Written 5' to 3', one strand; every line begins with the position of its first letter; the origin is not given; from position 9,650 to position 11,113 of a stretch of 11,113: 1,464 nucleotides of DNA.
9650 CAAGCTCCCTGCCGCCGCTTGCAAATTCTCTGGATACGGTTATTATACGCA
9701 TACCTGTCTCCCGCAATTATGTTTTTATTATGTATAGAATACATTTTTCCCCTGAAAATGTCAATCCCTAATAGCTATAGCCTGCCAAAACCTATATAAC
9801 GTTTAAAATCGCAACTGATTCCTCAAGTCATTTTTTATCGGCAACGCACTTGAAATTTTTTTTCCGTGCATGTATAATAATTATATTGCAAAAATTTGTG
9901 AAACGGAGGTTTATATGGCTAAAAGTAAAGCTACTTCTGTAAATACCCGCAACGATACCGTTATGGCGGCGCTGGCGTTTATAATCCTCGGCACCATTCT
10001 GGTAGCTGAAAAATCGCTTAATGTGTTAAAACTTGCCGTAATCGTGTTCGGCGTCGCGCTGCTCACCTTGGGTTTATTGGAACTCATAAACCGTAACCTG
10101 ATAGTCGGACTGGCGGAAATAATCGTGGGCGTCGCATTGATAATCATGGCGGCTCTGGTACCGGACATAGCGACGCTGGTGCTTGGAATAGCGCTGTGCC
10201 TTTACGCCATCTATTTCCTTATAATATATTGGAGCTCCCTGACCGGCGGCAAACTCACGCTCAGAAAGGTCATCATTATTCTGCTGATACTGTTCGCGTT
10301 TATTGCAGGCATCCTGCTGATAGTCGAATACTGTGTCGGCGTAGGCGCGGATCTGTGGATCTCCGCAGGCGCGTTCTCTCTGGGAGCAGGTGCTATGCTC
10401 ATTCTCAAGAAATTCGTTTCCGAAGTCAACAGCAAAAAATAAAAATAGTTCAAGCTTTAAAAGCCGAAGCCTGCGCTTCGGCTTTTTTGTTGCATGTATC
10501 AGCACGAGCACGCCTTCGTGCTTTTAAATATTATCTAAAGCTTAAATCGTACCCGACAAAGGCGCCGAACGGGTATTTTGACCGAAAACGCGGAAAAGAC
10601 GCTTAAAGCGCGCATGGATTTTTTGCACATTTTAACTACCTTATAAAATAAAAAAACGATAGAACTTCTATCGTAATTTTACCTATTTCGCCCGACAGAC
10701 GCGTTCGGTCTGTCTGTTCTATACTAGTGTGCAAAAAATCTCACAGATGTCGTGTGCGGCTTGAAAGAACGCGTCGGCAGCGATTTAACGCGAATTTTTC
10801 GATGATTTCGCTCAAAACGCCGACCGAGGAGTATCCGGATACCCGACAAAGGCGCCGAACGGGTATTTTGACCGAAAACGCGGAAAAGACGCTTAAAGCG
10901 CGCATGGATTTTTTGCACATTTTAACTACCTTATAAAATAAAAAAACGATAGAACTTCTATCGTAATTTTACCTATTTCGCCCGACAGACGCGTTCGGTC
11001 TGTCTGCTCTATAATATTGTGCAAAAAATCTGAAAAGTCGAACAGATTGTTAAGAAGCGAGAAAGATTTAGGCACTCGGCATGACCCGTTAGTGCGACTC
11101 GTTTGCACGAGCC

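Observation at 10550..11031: Tandem duplication of a 192-bp structured non-coding module containing a 124-bp segment flanked by 13-bp inverted repeats (MITE-like or small-RNA-like)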

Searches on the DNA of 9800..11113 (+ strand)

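Call 4: search_rna_families(source=window, threshold=evalue, max_evalue=1, start=9800, end=11113, show_alignments=3)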
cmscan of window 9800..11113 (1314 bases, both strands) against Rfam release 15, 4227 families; matches with E-value up to 1: 5.
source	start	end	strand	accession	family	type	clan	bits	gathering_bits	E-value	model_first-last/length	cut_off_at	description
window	10462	10501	+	RF03070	ssNA-helicase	Gene; sRNA;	-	23.1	41.5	0.16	1-49/49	no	ssNA-helicase RNA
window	10416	10488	+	RF02057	STnc40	Gene; sRNA;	-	22.8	45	0.37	1-70/70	no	Salmonella enterica sRNA STnc40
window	10452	10502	-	RF02066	STnc320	Gene; sRNA;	-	21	50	0.42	1-55/55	no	Salmonella enterica sRNA STnc320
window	10118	10219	+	RF02491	Gl_U1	Gene; snRNA; splicing;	CL00005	18.8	100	0.1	1-121/121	no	Giardia U1 spliceosomal RNA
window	10455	10582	-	RF02901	AaHKsRNA41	Gene; sRNA;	-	16.4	97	0.56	1-187/187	no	Aggregatibacter sRNA 41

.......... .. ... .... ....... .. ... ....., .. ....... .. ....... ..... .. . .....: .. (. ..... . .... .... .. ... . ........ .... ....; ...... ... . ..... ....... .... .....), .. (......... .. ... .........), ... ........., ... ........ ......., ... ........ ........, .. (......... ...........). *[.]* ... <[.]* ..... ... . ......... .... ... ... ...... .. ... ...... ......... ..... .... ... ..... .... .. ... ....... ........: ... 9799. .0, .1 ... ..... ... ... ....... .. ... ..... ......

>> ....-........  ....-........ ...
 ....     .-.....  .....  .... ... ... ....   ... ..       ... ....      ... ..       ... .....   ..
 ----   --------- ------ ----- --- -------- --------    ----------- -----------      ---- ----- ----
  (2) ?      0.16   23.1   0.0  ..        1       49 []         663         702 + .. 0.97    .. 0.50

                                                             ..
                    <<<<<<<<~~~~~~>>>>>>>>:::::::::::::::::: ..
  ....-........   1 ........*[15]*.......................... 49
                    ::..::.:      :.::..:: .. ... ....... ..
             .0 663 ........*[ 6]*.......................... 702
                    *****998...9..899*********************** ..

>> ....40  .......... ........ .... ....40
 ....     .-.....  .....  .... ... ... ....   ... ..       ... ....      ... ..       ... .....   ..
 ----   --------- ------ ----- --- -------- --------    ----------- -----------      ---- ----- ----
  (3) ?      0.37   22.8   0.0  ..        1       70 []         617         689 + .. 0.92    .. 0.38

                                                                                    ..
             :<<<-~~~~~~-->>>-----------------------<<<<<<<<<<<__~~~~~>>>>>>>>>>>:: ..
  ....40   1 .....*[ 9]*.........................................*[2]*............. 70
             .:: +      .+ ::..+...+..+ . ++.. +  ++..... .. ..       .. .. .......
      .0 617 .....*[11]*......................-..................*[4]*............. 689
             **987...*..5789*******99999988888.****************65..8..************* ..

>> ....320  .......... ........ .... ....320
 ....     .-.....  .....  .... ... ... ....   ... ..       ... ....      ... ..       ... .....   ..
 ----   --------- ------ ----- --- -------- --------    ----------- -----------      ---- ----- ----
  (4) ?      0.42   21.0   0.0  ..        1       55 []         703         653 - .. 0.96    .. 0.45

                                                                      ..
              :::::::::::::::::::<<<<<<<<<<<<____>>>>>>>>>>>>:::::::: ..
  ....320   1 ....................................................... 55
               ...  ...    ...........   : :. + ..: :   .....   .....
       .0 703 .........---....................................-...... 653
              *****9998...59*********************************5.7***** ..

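Call 49: build_rna_model(alignment_id=A2, structure=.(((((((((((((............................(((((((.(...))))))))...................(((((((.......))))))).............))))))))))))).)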
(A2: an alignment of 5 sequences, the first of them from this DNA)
Model R1 built from alignment A2 (5 sequences, 129 columns); structure: as given.
model positions 126; base pairs 28; branch points 1; effective number of sequences 1.08; information 0.591 bits per position. Calibrated on 0.2 Mb of random sequence (short: E-values are rough).
structure used (alignment columns):
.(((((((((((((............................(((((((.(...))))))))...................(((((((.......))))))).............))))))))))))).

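Call 51: search_with_rna_model(model_id=R1, sources=[window, L001, L002, L003, L004, L005, L006, L007, L008, L009, L010, L011, L012, L013, L014, L015, L016, L017, L018, L019, L020, L021, L022, L023, L024, L025, L026, L027, L028, L029, L030, L031, L032, L033, L034, L035, L036, L037, L038, L039, L040, L041, L042, L043, L044, L045, L046, L047, L048, L049, L050, L051, L052, L053, L054, L055, L056, L057, L058, L059, L060, L061, L062, L063, L064, L065, L066, L067, L068, L069, L070, L071, L072, L073, L074, L075, L076, L077, L078, L079, L080, L081, L082, L083, L084, L085, L086, L087, L088, L089, L090, L091, L092, L093, L094], max_evalue=10)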
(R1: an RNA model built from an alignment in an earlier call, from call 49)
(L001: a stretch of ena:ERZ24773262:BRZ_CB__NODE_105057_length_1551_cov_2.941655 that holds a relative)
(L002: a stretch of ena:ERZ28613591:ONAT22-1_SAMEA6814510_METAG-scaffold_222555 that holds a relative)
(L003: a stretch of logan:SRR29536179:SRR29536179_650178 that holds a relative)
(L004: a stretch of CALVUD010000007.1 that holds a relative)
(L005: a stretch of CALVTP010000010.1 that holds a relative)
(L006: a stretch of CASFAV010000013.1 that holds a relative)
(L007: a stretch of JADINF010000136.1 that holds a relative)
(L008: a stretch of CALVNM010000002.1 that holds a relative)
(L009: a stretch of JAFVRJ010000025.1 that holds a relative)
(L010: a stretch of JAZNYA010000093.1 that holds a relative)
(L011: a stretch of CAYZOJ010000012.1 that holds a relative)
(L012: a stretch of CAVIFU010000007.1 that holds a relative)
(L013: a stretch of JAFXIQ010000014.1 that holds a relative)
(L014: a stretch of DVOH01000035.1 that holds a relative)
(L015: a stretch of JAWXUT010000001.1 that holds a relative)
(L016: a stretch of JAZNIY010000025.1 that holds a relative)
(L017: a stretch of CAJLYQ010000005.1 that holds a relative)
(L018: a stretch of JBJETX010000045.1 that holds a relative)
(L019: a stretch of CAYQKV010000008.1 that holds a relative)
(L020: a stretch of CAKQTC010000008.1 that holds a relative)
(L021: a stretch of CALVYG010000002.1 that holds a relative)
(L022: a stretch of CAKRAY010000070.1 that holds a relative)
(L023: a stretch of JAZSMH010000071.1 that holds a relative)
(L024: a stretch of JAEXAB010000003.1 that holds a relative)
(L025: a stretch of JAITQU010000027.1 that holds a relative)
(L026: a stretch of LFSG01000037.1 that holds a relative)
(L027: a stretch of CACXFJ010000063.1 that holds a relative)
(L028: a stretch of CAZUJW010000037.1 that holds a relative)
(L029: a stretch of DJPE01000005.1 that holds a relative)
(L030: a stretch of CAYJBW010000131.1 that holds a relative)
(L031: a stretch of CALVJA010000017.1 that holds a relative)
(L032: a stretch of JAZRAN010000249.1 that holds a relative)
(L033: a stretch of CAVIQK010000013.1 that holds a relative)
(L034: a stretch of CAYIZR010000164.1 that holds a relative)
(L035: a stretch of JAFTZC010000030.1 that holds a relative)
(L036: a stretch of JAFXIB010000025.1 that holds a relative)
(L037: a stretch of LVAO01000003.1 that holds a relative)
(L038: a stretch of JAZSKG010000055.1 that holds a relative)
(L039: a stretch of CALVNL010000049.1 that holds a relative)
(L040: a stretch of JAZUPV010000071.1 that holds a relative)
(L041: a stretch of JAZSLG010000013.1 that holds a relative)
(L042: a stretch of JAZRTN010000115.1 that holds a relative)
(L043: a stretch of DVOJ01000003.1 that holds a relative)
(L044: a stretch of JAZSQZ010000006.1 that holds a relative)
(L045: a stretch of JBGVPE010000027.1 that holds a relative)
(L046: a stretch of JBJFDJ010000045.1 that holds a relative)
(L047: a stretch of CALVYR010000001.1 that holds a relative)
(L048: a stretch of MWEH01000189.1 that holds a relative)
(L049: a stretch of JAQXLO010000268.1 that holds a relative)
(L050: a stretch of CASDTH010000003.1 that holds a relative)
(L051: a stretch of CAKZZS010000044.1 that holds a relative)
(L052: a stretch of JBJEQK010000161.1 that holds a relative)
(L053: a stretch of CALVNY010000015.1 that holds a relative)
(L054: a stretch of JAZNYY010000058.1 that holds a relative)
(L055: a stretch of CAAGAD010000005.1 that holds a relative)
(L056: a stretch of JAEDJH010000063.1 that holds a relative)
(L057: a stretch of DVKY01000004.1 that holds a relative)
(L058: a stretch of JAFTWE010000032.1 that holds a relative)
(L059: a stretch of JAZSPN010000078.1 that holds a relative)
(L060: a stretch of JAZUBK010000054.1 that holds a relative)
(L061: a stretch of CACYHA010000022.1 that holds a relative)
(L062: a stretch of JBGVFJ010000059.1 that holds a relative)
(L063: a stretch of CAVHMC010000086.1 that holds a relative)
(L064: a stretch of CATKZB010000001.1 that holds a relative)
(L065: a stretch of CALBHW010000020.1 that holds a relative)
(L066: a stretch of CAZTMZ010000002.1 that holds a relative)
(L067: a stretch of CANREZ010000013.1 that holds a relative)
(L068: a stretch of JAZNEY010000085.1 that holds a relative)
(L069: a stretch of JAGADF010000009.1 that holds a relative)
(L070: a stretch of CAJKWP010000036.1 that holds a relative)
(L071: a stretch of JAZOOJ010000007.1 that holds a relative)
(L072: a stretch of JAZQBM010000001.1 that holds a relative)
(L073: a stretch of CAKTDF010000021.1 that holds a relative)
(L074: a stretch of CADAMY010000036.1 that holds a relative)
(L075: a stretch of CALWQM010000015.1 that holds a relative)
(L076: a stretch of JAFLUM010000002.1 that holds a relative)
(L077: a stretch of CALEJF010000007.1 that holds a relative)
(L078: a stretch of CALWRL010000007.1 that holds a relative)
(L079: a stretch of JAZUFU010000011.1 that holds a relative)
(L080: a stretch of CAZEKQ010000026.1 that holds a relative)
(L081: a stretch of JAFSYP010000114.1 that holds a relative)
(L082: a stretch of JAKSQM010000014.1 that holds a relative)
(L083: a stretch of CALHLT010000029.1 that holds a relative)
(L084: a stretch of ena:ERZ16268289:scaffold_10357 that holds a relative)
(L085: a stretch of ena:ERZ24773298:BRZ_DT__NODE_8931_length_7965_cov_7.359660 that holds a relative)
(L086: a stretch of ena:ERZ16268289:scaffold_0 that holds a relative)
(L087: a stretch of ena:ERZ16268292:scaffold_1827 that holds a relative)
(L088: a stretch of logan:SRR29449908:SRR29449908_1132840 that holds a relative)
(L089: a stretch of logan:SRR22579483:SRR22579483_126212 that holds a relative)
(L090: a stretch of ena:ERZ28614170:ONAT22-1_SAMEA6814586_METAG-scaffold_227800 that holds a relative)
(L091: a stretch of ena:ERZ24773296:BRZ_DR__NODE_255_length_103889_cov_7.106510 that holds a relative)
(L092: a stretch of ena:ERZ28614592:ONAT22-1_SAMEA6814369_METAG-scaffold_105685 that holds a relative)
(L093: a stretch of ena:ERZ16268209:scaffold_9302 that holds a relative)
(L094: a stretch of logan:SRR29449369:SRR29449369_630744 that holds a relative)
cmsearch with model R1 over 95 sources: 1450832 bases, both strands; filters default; matches with E-value up to 10: 26.
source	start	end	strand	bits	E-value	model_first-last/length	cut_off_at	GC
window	10906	11031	+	163.3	1.5e-26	1-126/126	no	0.33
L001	1344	1469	+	163.3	1.5e-26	1-126/126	no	0.33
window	10616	10741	+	159.6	7.3e-26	1-126/126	no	0.34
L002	855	980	+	156.8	2.4e-25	1-126/126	no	0.35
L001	1054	1179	+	156.5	2.8e-25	1-126/126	no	0.35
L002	1145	1271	+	137.8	8.1e-22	1-126/126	no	0.35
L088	4002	4129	+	131.9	1e-20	1-126/126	no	0.37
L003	1022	1128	+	112.6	3.9e-17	1-106/126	3'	0.36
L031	133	260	-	29.7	0.097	1-126/126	no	0.36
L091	3658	3701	+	29.7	0.099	1-43/126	3'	0.3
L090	930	971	+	28.5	0.16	1-41/126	3'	0.24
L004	1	43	-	27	0.31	1-41/126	3'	0.26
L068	5850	5952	-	26.6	0.37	1-126/126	no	0.25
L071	14798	14885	-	25.1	0.69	1-126/126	no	0.28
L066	8989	9088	+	22.5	2.1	1-126/126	no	0.36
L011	4452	4598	-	21.5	3.2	1-126/126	no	0.43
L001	1344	1469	-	21.5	3.2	1-126/126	no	0.33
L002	855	980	-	21.5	3.3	1-126/126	no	0.35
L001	1054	1179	-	20.8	4.5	1-126/126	no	0.35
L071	14798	14885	+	20.5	5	1-126/126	no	0.28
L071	8915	9016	+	19.6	7.5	1-126/126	no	0.29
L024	13559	13678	+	19.2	8.8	1-126/126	no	0.41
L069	19675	19807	-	19.1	8.9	1-126/126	no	0.33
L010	7524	7652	-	19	9.3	1-126/126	no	0.31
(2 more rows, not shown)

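Call 52: search_with_rna_model(model_id=R1, sources=[L031, L068, L071, L066, L011], max_evalue=1, show_alignments=5)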
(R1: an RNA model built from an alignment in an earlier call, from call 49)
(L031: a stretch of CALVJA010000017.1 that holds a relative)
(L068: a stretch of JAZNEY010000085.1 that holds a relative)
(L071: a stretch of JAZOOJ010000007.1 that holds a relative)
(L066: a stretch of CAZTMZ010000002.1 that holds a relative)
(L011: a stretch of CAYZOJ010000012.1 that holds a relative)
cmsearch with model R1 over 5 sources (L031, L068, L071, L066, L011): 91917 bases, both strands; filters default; matches with E-value up to 1: 7.
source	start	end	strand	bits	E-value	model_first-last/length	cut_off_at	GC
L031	133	260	-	29.7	0.0062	1-126/126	no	0.36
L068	5850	5952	-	26.6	0.024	1-126/126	no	0.25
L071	14798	14885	-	25.1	0.044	1-126/126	no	0.28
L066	8989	9088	+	22.5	0.13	1-126/126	no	0.36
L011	4452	4598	-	21.5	0.2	1-126/126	no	0.43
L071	14798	14885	+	20.5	0.32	1-126/126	no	0.28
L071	8915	9016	+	19.6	0.47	1-126/126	no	0.29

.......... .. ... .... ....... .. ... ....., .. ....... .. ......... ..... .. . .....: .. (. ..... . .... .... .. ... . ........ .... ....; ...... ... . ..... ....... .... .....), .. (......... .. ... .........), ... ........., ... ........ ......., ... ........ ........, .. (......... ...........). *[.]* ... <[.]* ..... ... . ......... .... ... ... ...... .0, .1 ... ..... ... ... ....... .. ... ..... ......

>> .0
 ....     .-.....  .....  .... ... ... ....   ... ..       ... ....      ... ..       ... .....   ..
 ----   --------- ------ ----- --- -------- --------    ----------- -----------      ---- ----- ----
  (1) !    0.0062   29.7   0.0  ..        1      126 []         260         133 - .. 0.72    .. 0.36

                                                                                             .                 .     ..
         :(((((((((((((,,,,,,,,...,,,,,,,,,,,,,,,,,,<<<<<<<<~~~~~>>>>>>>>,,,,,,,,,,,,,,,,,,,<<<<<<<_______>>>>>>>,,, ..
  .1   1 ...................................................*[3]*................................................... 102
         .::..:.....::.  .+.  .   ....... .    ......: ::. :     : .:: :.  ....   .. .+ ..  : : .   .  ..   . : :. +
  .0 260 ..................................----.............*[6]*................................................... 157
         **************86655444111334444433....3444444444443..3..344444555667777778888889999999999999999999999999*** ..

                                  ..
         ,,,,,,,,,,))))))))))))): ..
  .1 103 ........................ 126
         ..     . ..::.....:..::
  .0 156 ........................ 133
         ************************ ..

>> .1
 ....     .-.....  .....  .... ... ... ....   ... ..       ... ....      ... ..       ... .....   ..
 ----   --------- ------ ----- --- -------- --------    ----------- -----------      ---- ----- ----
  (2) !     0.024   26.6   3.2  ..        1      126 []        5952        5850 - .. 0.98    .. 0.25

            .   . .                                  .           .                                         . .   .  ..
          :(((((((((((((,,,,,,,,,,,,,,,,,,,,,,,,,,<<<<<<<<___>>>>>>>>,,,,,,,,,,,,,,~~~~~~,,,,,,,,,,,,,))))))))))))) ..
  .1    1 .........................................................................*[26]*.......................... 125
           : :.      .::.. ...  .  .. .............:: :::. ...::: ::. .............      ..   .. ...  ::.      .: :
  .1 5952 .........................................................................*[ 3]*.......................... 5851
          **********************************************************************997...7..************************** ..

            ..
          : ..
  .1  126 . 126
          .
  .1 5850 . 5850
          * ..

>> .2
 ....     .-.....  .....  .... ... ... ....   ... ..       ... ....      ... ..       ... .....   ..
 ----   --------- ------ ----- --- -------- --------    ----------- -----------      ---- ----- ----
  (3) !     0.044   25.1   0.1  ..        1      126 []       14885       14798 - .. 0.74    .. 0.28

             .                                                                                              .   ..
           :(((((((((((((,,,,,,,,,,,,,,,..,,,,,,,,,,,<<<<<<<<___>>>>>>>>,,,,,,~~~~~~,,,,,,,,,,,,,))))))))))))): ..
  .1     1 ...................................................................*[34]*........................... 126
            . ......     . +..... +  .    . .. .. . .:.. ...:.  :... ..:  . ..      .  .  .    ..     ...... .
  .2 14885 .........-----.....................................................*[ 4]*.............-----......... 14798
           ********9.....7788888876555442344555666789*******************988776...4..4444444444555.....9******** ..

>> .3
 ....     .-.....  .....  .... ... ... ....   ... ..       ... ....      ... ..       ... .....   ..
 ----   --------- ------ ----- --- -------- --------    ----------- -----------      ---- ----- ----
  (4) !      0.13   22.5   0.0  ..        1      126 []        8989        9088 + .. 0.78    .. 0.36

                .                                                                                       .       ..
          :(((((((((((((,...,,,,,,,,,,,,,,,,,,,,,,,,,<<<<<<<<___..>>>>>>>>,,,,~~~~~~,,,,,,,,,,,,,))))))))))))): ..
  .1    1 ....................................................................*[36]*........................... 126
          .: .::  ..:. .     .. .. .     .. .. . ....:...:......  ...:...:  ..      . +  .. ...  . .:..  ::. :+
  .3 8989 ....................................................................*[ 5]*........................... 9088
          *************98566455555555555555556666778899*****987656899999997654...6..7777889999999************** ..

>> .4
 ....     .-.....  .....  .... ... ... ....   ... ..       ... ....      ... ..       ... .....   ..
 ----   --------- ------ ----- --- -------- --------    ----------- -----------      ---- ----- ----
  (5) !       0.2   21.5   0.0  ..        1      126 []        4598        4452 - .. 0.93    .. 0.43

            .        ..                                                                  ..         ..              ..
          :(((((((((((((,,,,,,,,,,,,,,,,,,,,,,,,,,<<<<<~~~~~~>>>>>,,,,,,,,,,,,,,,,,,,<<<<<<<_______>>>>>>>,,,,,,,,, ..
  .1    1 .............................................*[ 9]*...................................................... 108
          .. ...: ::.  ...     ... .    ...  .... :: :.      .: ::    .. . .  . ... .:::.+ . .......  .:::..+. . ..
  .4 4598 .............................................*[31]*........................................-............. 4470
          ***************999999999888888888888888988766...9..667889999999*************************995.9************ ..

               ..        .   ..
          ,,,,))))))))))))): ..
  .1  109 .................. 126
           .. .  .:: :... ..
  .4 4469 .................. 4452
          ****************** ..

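Call 62: search_with_rna_model(model_id=R1, sources=[window, L002, L088, L031], max_evalue=0.01, make_alignment=true)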
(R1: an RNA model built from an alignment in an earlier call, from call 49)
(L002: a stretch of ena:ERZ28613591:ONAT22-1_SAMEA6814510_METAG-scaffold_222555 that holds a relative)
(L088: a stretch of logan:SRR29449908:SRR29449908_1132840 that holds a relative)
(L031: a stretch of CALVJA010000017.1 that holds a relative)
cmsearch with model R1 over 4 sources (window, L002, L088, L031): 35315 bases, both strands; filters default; matches with E-value up to 0.01: 6.
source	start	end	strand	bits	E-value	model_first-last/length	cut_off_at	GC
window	10906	11031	+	163.3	3.6e-28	1-126/126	no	0.33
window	10616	10741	+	159.6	1.8e-27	1-126/126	no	0.34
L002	855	980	+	156.8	5.8e-27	1-126/126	no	0.35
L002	1145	1271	+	137.8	2e-23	1-126/126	no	0.35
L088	4002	4129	+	131.9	2.5e-22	1-126/126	no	0.37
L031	133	260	-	29.7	0.0024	1-126/126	no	0.36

Alignment A3: 6 matches aligned to the model, 138 columns, each read 5' to 3' on its own strand. Consensus structure (alignment columns), stored with it:
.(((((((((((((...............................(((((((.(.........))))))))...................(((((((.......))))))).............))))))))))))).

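Call 64: search_dna_similar(query=window:10840-11031:+, collection=plasmids, mode=distant, max_evalue=0.001, max_rows=10)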
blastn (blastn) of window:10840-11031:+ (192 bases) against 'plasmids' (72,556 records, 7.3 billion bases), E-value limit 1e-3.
No match.

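Call 65: search_dna_similar(query=window:10840-11031:+, collection=phages, mode=distant, max_evalue=0.001, max_rows=10)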
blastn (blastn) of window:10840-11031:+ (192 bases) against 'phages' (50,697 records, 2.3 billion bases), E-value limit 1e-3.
No match.
